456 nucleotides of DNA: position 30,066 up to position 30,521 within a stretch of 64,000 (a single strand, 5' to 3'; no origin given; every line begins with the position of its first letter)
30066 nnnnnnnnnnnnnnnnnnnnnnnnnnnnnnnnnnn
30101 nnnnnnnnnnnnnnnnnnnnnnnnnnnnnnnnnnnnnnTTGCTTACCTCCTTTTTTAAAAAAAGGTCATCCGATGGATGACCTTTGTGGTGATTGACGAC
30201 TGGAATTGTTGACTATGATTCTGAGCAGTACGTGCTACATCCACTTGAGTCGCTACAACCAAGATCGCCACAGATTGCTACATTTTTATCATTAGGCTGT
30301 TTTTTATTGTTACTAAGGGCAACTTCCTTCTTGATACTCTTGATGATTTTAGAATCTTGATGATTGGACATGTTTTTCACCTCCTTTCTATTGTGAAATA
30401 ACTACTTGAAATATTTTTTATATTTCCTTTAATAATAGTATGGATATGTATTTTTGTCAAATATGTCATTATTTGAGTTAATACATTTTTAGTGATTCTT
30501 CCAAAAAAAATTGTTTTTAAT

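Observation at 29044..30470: Minimal RiPP-type cassette: unannotated Cys-rich 52-aa precursor peptide plus radical SAM/SPASM maturase (ranthipeptide/SCIFF-like)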

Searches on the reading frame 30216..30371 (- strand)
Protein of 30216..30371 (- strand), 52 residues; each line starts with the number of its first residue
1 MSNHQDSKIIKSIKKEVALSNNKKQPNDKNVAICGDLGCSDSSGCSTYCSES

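Call 3: search_protein_families(library=ncbifam, proteins=[window:30216-30371:-], max_evalue=1)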
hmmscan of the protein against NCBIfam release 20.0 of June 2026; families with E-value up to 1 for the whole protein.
seq(52 aa): 0 families

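Call 4: search_protein_families(library=pfam, proteins=[window:30216-30371:-], max_evalue=1)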
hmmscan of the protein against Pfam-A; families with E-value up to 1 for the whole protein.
seq(52 aa): 0 families

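Call 16: find_homologous_proteins(query=A2, max_evalue=0.01)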
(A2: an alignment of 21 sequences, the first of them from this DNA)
Query A2 (21 sequences) (52 aa, profile of the alignment): 17 proteins with E <= 0.01 among 161 candidates.
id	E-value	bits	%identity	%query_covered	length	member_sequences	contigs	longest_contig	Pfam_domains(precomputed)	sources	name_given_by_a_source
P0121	3.0e-16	77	33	85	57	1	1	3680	-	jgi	-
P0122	8.8e-16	76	32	83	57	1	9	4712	-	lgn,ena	-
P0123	6.1e-15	73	44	75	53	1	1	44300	-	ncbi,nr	ncbi:MAG: hypothetical protein NTV77_00870 [Candidatus Azambacteria bacterium]|nr:hypothetical prote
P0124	8.0e-15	72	34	85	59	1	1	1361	-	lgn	-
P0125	1.1e-14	72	33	81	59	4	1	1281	-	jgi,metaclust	metaclust:\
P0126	6.4e-14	70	53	33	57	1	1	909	-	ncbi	-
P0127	5.1e-10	57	-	-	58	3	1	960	-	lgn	-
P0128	8.9e-10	56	-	-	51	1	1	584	-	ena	-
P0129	1.1e-9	56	-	-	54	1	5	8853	-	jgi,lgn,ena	jgi:hypothetical protein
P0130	1.2e-9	56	28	83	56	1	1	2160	-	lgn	-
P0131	7.8e-9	53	58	92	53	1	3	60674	-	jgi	-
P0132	1.1e-8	53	48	98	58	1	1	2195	-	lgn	-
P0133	1.7e-7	49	26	83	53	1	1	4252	-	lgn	-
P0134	1.7e-7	49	-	-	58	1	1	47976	-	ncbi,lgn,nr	ncbi:MAG: hypothetical protein U9O20_00900 [Patescibacteria group bacterium]|nr:hypothetical protein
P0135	9.1e-7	47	31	87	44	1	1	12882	-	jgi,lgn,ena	-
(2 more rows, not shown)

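Call 51: search_protein_representatives(alignment_id=A3)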
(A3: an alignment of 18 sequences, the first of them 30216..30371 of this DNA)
Query: 18 sequences, 56 profile positions. Proteins with E-value up to 0.001 (for the whole library): 36; up to 1e-10: 6; up to 1e-30: 0. The best 36 are listed.
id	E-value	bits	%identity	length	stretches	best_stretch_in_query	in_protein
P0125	7.5e-16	74.4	-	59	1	3-55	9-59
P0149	1.7e-13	66.9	-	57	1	1-55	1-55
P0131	1.6e-12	63.7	-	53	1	1-52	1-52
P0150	2.5e-12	63.1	-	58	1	1-52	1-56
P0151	4.5e-12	62.3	-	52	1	1-55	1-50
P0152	5.0e-12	62.2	-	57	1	1-52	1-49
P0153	1.7e-10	57.2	-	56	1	1-52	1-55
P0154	2.6e-10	56.6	-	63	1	1-52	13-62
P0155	5.9e-10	55.5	-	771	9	21-55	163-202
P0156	6.0e-10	55.5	-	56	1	1-52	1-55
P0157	2.4e-09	53.6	-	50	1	1-52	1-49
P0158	6.2e-09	52.3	-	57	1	1-52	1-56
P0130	1.1e-08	51.4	-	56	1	3-55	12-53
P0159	2.0e-08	50.7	-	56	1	1-52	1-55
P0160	2.9e-08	50.1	-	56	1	3-52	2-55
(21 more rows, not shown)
